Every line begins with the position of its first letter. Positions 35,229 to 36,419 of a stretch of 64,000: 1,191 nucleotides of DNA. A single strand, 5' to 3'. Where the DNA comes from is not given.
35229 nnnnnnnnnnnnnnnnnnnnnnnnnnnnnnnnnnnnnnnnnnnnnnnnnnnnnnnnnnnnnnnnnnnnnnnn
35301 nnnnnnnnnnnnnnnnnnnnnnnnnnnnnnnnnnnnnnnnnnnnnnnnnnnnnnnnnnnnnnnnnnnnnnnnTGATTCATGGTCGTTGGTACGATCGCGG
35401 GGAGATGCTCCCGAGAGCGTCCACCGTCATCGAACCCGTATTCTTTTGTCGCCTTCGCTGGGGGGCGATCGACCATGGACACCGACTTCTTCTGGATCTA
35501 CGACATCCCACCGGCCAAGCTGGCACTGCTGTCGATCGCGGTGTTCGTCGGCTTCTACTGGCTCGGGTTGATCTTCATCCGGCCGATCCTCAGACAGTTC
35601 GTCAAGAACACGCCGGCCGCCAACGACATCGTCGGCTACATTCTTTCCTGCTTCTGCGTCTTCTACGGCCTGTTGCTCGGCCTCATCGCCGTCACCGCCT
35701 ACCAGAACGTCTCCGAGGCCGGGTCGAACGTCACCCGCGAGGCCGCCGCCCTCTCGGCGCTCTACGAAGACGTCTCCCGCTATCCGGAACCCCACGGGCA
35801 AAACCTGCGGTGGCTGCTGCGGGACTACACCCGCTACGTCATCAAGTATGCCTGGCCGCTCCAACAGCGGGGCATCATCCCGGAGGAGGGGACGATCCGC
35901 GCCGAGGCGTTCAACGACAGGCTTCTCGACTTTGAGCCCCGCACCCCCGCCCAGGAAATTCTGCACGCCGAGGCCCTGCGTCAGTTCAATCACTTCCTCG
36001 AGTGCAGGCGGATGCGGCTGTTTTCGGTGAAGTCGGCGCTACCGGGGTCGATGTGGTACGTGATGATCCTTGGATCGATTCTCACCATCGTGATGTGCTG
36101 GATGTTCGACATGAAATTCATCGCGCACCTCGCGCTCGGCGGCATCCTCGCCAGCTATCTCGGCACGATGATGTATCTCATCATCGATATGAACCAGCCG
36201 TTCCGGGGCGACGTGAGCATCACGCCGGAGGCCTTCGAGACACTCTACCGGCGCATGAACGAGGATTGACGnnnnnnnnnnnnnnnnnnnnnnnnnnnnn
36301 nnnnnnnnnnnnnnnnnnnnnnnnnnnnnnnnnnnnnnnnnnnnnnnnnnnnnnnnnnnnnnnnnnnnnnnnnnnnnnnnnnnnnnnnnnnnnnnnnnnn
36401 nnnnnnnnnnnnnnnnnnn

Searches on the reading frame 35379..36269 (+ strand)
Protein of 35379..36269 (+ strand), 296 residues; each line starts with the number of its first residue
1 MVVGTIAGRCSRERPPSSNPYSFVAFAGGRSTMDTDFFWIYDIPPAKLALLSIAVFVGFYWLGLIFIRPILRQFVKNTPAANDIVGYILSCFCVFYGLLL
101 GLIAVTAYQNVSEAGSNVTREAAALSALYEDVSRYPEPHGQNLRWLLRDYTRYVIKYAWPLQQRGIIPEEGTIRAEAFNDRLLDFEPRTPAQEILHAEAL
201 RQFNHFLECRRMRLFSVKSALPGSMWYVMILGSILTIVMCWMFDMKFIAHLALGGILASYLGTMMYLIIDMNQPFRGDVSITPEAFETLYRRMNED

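Call 7: search_protein_families(library=pfam, proteins=[window:35379-36269:+], max_evalue=0.01)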
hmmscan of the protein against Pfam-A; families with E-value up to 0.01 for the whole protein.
window:35379-36269:+ (296 aa): 1 family
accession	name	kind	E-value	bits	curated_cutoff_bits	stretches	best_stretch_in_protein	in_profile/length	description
PF14023.12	Bestrophin-like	-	3.8e-61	207.1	32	1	58-286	5-232/232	Bestrophin-like domain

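Call 11: search_protein_families(library=ncbifam, proteins=[window:35379-36269:+], max_evalue=0.01)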
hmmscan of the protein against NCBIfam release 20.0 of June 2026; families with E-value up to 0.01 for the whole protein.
window:35379-36269:+ (296 aa): 0 families

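Call 21: search_solved_structures(query=window:35379-36269:+, max_evalue=1)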
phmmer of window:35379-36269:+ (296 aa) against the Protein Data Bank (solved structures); distinct sequences matched with E-value up to 1: 2.
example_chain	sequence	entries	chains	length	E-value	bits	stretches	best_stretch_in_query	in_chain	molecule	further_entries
7edo_A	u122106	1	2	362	0.41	13.1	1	69-133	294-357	MHC class I antigen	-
1all_B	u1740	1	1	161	0.86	12.1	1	100-150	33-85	ALLOPHYCOCYANIN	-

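Call 35: find_homologous_proteins(query=window:35475-36269:+, max_evalue=0.001)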
Query window:35475-36269:+ (264 aa): 695 proteins with E <= 0.001 among 5383 candidates; the best 120 are listed.
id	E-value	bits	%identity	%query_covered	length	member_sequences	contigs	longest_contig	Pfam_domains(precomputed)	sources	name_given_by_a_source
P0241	5.0e-172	588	97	100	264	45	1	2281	PF14023.13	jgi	-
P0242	1.1e-165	568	93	100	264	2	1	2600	PF14023.13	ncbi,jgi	jgi:hypothetical protein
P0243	2.2e-163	560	91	100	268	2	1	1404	PF14023.13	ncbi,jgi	jgi:hypothetical protein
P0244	5.7e-163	559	91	100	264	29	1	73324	PF14023.13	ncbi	-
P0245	1.0e-162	558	91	100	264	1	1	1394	PF14023.13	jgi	jgi:Flp pilus assembly pilin Flp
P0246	1.1e-162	558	91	100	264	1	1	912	PF14023.13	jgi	jgi:hypothetical protein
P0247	5.3e-161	552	89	100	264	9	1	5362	PF14023.13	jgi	jgi:hypothetical protein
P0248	1.5e-160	551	90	100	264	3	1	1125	PF14023.13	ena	-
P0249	3.8e-158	543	88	100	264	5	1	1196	PF14023.13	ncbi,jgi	jgi:hypothetical protein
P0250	4.4e-157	539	88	100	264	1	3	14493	PF14023.13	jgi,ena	-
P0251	4.4e-157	539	88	100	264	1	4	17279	PF14023.13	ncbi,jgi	jgi:hypothetical protein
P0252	6.7e-157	539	88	100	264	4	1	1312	PF14023.13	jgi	jgi:Flp pilus assembly pilin Flp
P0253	7.8e-157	539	88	100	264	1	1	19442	PF14023.13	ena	-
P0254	1.0e-156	538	88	100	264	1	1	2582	PF14023.13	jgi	jgi:Flp pilus assembly pilin Flp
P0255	1.2e-156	538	88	100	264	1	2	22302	PF14023.13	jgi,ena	jgi:hypothetical protein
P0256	7.7e-156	535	87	100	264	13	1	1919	PF14023.13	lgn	-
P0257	8.5e-156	535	86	100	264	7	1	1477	PF14023.13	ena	-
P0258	4.8e-154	529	87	100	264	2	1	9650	PF14023.13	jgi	-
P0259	9.2e-154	528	87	100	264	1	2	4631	PF14023.13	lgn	-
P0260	1.1e-153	528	86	100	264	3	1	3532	PF14023.13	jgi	-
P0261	6.1e-153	526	84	100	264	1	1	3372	PF14023.13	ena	-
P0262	8.5e-153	525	84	100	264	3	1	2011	PF14023.13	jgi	-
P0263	2.6e-151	520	83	100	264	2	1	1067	PF14023.13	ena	-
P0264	3.6e-151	520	83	100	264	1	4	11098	PF14023.13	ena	-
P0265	3.6e-150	517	82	100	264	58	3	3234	PF14023.13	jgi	jgi:hypothetical protein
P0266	8.4e-150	515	82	99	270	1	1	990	PF14023.13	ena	-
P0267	1.5e-149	515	82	100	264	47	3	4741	PF14023.13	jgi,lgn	jgi:hypothetical protein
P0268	2.9e-149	514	83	98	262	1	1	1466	PF14023.13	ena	-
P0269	5.5e-149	513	83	99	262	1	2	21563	PF14023.13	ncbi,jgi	jgi:hypothetical protein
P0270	7.3e-148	509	82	99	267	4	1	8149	PF14023.13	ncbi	-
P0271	2.1e-147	508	82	99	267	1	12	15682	PF14023.13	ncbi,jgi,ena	jgi:hypothetical protein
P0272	3.1e-147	507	83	98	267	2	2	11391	PF14023.13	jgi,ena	jgi:hypothetical protein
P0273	3.8e-147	507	82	100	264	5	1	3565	PF14023.13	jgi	jgi:hypothetical protein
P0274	4.5e-147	507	83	99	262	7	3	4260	PF14023.13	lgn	-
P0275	9.5e-147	505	82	99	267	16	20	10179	PF14023.13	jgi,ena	jgi:hypothetical protein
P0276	1.5e-146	505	82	99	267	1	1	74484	PF14023.13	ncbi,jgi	jgi:hypothetical protein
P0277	8.1e-146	502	80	99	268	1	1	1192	PF14023.13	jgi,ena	jgi:hypothetical protein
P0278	8.5e-146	502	81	99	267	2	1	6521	PF14023.13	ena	-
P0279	1.3e-145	502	80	99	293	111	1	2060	PF14023.13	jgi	jgi:hypothetical protein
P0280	1.5e-145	501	80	98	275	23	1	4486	PF14023.13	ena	-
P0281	2.0e-145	501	80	99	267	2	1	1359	PF14023.13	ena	-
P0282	2.3e-145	501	82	100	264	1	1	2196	PF14023.13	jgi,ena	jgi:hypothetical protein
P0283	2.3e-145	501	81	99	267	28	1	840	PF14023.13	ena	-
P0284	2.7e-145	501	80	100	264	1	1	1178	PF14023.13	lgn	-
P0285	4.9e-145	500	80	100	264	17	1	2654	PF14023.13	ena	-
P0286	2.7e-144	497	80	99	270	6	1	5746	PF14023.13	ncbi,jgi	jgi:hypothetical protein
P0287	3.5e-144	497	80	98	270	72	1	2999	PF14023.13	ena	-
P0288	1.5e-143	495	80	99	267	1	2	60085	PF14023.13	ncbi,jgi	jgi:hypothetical protein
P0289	1.7e-143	495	81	100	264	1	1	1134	PF14023.13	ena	-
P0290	2.0e-143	495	79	99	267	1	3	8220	PF14023.13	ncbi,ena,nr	ncbi:MAG: DUF4239 domain-containing protein [Planctomycetia bacterium]|nr:DUF4239 domain-containing 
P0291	4.3e-143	493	78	98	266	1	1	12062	PF14023.13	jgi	-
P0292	4.6e-143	493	79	98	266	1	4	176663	PF14023.13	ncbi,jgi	jgi:hypothetical protein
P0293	1.2e-142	492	77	99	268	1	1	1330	PF14023.13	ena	-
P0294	1.4e-142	492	79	98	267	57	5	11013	PF14023.13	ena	-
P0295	1.6e-142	492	78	98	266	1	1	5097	PF14023.13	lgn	-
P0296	2.4e-142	491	79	100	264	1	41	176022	PF14023.13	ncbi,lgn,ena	-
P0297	5.4e-142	490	79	99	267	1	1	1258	PF14023.13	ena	-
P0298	6.1e-142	490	78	99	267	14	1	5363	PF14023.13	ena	-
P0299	7.3e-142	489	78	98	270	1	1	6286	PF14023.13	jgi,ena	jgi:hypothetical protein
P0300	9.2e-142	489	78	98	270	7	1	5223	PF14023.13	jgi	jgi:hypothetical protein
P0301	1.0e-141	489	78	98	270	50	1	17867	PF14023.13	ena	-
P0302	1.2e-141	489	77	99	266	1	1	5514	PF14023.13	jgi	-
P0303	1.5e-141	488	78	98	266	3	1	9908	PF14023.13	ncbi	ncbi:MAG: DUF4239 domain-containing protein [Planctomycetia bacterium]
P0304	1.8e-141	488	79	99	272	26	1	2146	PF14023.13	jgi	jgi:hypothetical protein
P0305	4.2e-141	487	78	99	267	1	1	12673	PF14023.13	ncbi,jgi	jgi:hypothetical protein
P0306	4.4e-141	487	77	99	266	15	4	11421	PF14023.13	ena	-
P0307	7.9e-141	486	78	100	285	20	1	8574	PF14023.13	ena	-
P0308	8.1e-141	486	78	98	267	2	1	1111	PF14023.13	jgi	jgi:hypothetical protein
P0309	2.0e-140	485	77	99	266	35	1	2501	PF14023.13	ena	-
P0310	2.6e-140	484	78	98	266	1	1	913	PF14023.13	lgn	-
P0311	2.8e-140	484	77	98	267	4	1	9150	PF14023.13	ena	-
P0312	3.0e-140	484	77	99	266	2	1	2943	PF14023.13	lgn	-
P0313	3.8e-140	484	77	99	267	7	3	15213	PF14023.13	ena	-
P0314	4.6e-140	484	78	99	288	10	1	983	PF14023.13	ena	-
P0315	6.2e-140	483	77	99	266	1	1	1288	PF14023.13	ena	-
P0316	7.8e-140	483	77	99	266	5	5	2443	PF14023.13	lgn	-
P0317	8.5e-140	483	78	98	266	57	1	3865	PF14023.13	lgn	-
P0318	1.2e-139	482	77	99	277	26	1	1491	PF14023.13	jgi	-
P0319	1.6e-139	482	76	99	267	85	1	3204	PF14023.13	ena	-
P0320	2.5e-139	481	78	100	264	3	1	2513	PF14023.13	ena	-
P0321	4.3e-139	480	77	98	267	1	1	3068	PF14023.13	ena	-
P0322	7.8e-139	479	77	99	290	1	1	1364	PF14023.13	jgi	jgi:hypothetical protein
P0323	1.6e-138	478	80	100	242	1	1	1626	PF14023.13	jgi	jgi:hypothetical protein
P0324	2.4e-138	478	77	99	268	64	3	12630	PF14023.13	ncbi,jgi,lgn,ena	jgi:hypothetical protein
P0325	5.4e-138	477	76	98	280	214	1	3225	PF14023.13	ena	-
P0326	3.3e-137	474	77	99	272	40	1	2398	PF14023.13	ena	-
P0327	4.3e-137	474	77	98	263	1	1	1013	PF14023.13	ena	-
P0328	4.6e-137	474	76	100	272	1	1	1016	PF14023.13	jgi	-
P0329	6.5e-137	473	75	98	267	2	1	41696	PF14023.13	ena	-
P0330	9.6e-137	473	78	98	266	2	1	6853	PF14023.13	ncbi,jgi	jgi:hypothetical protein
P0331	1.8e-136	472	74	99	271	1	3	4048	PF14023.13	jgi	jgi:hypothetical protein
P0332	1.9e-136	472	75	99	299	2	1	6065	PF14023.13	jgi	-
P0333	1.9e-136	472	77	99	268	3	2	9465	PF14023.13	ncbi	ncbi:MAG: DUF4239 domain-containing protein [Planctomycetota bacterium]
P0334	2.1e-136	472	77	99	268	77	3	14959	PF14023.13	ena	-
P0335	2.3e-136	471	74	99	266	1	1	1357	PF14023.13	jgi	-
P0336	2.4e-136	471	75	99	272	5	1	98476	PF14023.13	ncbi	-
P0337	3.1e-136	471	76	99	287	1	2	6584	PF14023.13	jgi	-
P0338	3.2e-136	471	76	99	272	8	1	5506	PF14023.13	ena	-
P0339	3.3e-136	471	76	99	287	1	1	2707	PF14023.13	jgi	-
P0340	3.6e-136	471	75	99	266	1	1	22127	PF14023.13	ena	-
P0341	4.2e-136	471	76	99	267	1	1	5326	PF14023.13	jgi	jgi:hypothetical protein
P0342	5.0e-136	470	76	99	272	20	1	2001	PF14023.13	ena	-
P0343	6.5e-136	470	76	98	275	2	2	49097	PF14023.13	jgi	-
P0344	1.4e-135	469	74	99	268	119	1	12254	PF14023.13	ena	-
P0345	3.1e-135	468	75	98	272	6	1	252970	PF14023.13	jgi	jgi:hypothetical protein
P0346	3.5e-135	468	75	100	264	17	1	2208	PF14023.13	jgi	jgi:hypothetical protein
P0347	5.4e-135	467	75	99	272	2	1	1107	PF14023.13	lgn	-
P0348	6.3e-135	467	76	99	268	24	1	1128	PF14023.13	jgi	jgi:hypothetical protein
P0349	1.0e-134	466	75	99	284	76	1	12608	PF14023.13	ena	-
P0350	1.7e-134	465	74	100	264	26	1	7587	PF14023.13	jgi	-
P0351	1.9e-134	465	74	100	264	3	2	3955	PF14023.13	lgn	-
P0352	2.0e-134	465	75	99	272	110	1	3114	PF14023.13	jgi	jgi:Flp pilus assembly pilin Flp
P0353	4.8e-134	464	75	99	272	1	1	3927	PF14023.13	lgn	-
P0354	9.8e-134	463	72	100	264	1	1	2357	PF14023.13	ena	-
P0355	1.6e-133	462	75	99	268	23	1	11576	PF14023.13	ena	-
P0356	1.7e-132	459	72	100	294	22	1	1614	PF14023.13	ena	-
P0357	1.9e-132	459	73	99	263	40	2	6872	PF14023.13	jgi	-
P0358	3.9e-132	458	74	99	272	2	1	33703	PF14023.13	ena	-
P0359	1.7e-131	455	73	100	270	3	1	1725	PF14023.13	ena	-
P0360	3.8e-131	454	73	99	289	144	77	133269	PF14023.13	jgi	jgi:Flp pilus assembly pilin Flp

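Call 40: predict_structure(alignment_id=A1)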
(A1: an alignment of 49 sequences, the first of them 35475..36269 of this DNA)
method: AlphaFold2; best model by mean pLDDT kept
length: 264 residues; sequences in the alignment: 49
mean_pLDDT: 85.0   pTM: 0.74
mean pLDDT of the five models: 85.0, 81.9, 76.0, 68.6, 68.1
residues with pLDDT >= 90: 77; 70-90: 173; 50-70: 11; < 50: 3
segments of 3 or more residues with pLDDT < 50: 1-3
pLDDT, mean of each block of 10 residues (from residue 1): 58 83 89 83 71 83 88 88 91 93 91 93 89 79 88 91 93 93 82 86 84 80 85 85 75 90 77
secondary structure, 60 per line:
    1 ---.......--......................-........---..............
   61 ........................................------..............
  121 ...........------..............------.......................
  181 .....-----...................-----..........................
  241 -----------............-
elements in order: H4-10 H13-34 H36-43 H47-100 H107-131 H138-151 H158-185 H191-209 H215-240 H252-263

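Call 42: fold_search(model_id=the predicted structure, library=pdb)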
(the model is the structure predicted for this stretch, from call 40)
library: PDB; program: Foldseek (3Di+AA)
matches with E <= 10: 589; with E <= 0.001: 15
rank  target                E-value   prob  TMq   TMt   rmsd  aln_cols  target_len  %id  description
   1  6ivq_A                2.5e-04  1.00  0.55  0.54   6.3       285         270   12  Crystal structure of a membrane protein S19A (released 2019-11-06)
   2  6iv3_D                3.3e-04  1.00  0.55  0.54   6.3       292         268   12  Crystal structure of a bacterial Bestrophin homolog from Klebsiella pneumoniae with a mutation W252A (released 2019-11-13)
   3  6ivm_D                4.0e-04  1.00  0.56  0.55   6.2       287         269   12  Crystal structure of a membrane protein P143A (released 2019-11-06)
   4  4wd7_C                4.4e-04  1.00  0.58  0.57   6.0       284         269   12  Crystal structure of a bacterial Bestrophin homolog from Klebsiella pneumoniae by Zn-SAD phasing (released 2014-10-01)
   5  6ivo_C                4.4e-04  1.00  0.54  0.53   6.3       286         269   12  Crystal structure of a membrane protein P208A (released 2019-11-06)
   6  6iv0_A                4.8e-04  1.00  0.56  0.55   6.1       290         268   12  Crystal structure of a bacterial Bestrophin homolog from Klebsiella pneumoniae with a mutation I180A (released 2019-11-13)
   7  6iv3_C                5.3e-04  1.00  0.58  0.57   6.2       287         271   13  Crystal structure of a bacterial Bestrophin homolog from Klebsiella pneumoniae with a mutation W252A (released 2019-11-13)
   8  6ivk_A                5.3e-04  1.00  0.56  0.55   6.3       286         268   12  Crystal structure of a membrane protein G175A (released 2019-11-06)
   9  6iv1_B                5.8e-04  1.00  0.58  0.58   6.0       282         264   11  Crystal structure of a bacterial Bestrophin homolog from Klebsiella pneumoniae with a mutation I180T (released 2019-11-13)
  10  6ivm_A                5.8e-04  1.00  0.53  0.52   6.4       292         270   12  Crystal structure of a membrane protein P143A (released 2019-11-06)
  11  6ivn_D                6.1e-04  1.00  0.58  0.58   5.8       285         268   12  Crystal structure of a membrane protein G264A (released 2019-11-06)
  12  4wd7_A                6.4e-04  1.00  0.58  0.57   6.0       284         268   11  Crystal structure of a bacterial Bestrophin homolog from Klebsiella pneumoniae by Zn-SAD phasing (released 2014-10-01)
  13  6iv2_D                7.4e-04  1.00  0.55  0.54   6.3       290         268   12  Crystal structure of a bacterial Bestrophin homolog from Klebsiella pneumoniae with a mutation Y211A (released 2019-11-13)
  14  5x87_A                7.4e-04  1.00  0.54  0.53   6.4       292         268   12  Crystal structure of a bacterial Bestrophin homolog from Klebsiella pneumoniae with a mutation L177T (released 2017-11-01)
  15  6iv1_A                8.9e-04  1.00  0.57  0.56   6.0       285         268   12  Crystal structure of a bacterial Bestrophin homolog from Klebsiella pneumoniae with a mutation I180T (released 2019-11-13)
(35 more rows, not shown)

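Call 52: search_protein_families(library=phrogs, proteins=[window:35475-36269:+], max_evalue=0.01)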
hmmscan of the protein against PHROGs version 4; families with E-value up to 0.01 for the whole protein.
window:35475-36269:+ (264 aa): 0 families

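Call 53: search_protein_representatives(alignment_id=A1)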
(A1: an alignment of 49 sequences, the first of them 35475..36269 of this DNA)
Query: 49 sequences, 267 profile positions. Proteins with E-value up to 0.001 (for the whole library): 4922; up to 1e-10: 2552; up to 1e-30: 335. The best 150 are listed.
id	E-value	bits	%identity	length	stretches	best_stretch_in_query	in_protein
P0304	9.2e-161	549.7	-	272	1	4-267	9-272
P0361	1.9e-89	315.9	-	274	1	8-264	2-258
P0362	1.9e-87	309.3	-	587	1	7-264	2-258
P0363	3.8e-81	288.7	-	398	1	8-262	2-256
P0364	2.7e-78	279.3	-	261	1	8-265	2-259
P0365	5.4e-78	278.3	-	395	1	10-264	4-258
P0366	1.8e-76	273.4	-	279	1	8-263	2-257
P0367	7.3e-76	271.4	-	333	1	9-264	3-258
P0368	6.7e-75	268.2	-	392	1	8-264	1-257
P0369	9.7e-72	257.8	-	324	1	8-260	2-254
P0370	1.1e-71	257.7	-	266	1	8-264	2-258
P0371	1.3e-70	254.1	-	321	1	7-260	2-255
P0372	3.0e-70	253.0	-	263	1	9-265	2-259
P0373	1.9e-69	250.3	-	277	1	8-266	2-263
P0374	2.6e-69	249.9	-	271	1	9-262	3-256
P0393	3.3e-61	223.3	-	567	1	7-262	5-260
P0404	4.0e-59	216.5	-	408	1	8-264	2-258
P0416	3.3e-57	210.2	-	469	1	10-263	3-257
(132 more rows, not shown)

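Call 54: search_protein_families(library=pfam, proteins=[P0362, P0393, P0416, P0404, P0363, P0365, P0368, P0367, P0369, P0371], max_evalue=0.001)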
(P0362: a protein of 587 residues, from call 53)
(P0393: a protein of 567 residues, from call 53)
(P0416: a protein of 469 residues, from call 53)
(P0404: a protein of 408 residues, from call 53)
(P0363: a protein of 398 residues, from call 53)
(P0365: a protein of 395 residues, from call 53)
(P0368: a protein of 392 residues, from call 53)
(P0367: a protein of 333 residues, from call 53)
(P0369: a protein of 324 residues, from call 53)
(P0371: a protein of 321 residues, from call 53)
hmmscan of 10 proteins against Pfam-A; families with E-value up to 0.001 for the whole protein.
P0362 (587 aa): 4 families
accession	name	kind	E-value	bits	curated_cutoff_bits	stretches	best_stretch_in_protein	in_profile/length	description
PF14023.12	Bestrophin-like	-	6.4e-59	199.8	32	1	21-250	2-231/232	Bestrophin-like domain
PF12849.12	PBP_like_2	-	6.3e-38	131.5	27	1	269-544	5-253/267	PBP superfamily domain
PF01547.30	SBP_bac_1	-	3.1e-07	31.1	26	1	288-533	10-283/307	Bacterial extracellular solute-binding protein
PF12727.12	PBP_like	-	2e-05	24.3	27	1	294-424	3-115/193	PBP superfamily domain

P0393 (567 aa): 2 families
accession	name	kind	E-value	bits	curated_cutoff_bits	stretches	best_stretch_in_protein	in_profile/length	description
PF16868.10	NMT1_3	-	8.5e-67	226.2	27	1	277-564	1-289/289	NMT1-like family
PF14023.12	Bestrophin-like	-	8.6e-55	186.2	32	1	24-255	2-232/232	Bestrophin-like domain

P0416 (469 aa): 1 family
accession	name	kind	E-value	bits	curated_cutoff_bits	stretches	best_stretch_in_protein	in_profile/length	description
PF14023.12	Bestrophin-like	-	1.6e-41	142.8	32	1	19-247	2-228/232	Bestrophin-like domain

P0404 (408 aa): 4 families
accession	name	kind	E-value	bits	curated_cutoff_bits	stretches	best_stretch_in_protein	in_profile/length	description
PF14023.12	Bestrophin-like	-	4.5e-49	167.6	32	1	20-250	2-231/232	Bestrophin-like domain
PF17201.10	Cache_3-Cache_2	-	7.4e-33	114.5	27.7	1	252-406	21-183/299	Cache 3/Cache 2 fusion domain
PF17202.10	sCache_3_3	-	7.9e-28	97.4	28.8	1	306-406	2-96/107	Single cache domain 3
PF17203.10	sCache_3_2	-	1.4e-10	41.8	28.4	1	312-406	54-127/140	Single cache domain 3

P0363 (398 aa): 1 family
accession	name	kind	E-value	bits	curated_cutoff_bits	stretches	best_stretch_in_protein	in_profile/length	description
PF14023.12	Bestrophin-like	-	1.8e-56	191.8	32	1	19-251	1-232/232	Bestrophin-like domain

P0365 (395 aa): 1 family
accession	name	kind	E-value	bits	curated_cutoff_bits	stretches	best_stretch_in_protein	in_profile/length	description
PF14023.12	Bestrophin-like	-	4.3e-54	184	32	1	21-251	3-232/232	Bestrophin-like domain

P0368 (392 aa): 3 families
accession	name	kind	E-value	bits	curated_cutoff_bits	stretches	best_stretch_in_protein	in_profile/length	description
PF14023.12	Bestrophin-like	-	3.4e-49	167.9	32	1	18-250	1-232/232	Bestrophin-like domain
PF17200.10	sCache_2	-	2.9e-09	37.5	25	1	265-389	33-137/155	Single Cache domain 2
PF08269.17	dCache_2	-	1.4e-06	28.1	26.5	1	300-390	92-179/298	Cache domain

P0367 (333 aa): 1 family
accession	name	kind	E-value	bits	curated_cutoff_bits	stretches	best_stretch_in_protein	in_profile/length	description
PF14023.12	Bestrophin-like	-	6.1e-59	199.8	32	1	21-251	3-232/232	Bestrophin-like domain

P0369 (324 aa): 1 family
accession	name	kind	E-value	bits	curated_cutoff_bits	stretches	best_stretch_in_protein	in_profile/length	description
PF14023.12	Bestrophin-like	-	1.9e-54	185.2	32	1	21-251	3-232/232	Bestrophin-like domain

P0371 (321 aa): 1 family
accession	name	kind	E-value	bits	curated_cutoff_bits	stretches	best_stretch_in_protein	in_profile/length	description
PF14023.12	Bestrophin-like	-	1.1e-43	149.9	32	1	20-252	1-232/232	Bestrophin-like domain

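Call 57: list_cluster_members(proteins=[P0362, P0393, P0404, P0368, P0361, P0364, P0370, P0416])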
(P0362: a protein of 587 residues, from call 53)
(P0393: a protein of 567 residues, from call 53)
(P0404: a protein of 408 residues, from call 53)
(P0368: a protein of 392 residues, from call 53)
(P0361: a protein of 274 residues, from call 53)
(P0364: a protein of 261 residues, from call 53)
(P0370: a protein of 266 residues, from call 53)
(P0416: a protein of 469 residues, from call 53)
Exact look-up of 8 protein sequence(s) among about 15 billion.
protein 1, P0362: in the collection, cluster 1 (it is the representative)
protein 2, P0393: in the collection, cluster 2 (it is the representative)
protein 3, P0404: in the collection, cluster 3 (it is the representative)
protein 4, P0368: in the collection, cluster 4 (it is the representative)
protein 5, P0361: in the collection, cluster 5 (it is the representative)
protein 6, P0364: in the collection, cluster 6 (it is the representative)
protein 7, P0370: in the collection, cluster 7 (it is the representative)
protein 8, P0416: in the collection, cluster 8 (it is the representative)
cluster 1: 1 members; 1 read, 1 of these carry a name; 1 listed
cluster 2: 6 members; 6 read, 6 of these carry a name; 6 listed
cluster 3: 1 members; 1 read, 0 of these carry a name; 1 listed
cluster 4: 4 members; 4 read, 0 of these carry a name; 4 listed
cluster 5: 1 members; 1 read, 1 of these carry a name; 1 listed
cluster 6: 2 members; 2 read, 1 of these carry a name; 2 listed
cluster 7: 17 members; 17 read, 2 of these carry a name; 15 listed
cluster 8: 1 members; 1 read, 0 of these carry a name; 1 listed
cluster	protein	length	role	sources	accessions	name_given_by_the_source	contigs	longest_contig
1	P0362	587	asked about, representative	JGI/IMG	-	phosphate transport system substrate-binding protein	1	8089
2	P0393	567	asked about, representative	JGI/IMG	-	TRAP transporter TAXI family solute receptor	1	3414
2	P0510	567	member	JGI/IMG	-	uncharacterized protein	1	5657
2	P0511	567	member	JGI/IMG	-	uncharacterized protein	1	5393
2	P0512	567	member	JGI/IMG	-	uncharacterized protein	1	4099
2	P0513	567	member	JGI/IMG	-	uncharacterized protein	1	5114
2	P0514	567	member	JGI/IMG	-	uncharacterized protein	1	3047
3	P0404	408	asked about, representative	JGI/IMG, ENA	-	-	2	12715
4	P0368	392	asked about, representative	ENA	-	-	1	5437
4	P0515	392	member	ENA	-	-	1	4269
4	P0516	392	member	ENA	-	-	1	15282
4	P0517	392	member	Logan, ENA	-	-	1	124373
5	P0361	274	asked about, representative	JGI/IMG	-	Protein of unknown function (DUF4239)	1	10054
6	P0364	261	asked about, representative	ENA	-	-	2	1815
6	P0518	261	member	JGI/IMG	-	hypothetical protein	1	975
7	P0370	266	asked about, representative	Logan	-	-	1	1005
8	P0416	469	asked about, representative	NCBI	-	-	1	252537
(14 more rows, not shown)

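Call 58: find_encoding_contigs(protein=P0368, flank=6000, max_places=3)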
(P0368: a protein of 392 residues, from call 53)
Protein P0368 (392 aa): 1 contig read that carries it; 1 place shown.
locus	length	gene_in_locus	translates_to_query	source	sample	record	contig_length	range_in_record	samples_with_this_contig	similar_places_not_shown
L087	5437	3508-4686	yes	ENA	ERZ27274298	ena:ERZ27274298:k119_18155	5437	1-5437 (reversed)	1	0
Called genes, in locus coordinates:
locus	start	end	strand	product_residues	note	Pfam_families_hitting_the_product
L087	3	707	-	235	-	?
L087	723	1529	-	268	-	PF03976:PPK2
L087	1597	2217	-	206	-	PF01794:Ferric_reduct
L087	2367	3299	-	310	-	PF00174:Oxidored_molyb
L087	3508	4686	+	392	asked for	PF14023:Bestrophin-like, PF17200:sCache_2, PF08269:dCache_2 (weak)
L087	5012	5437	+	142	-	?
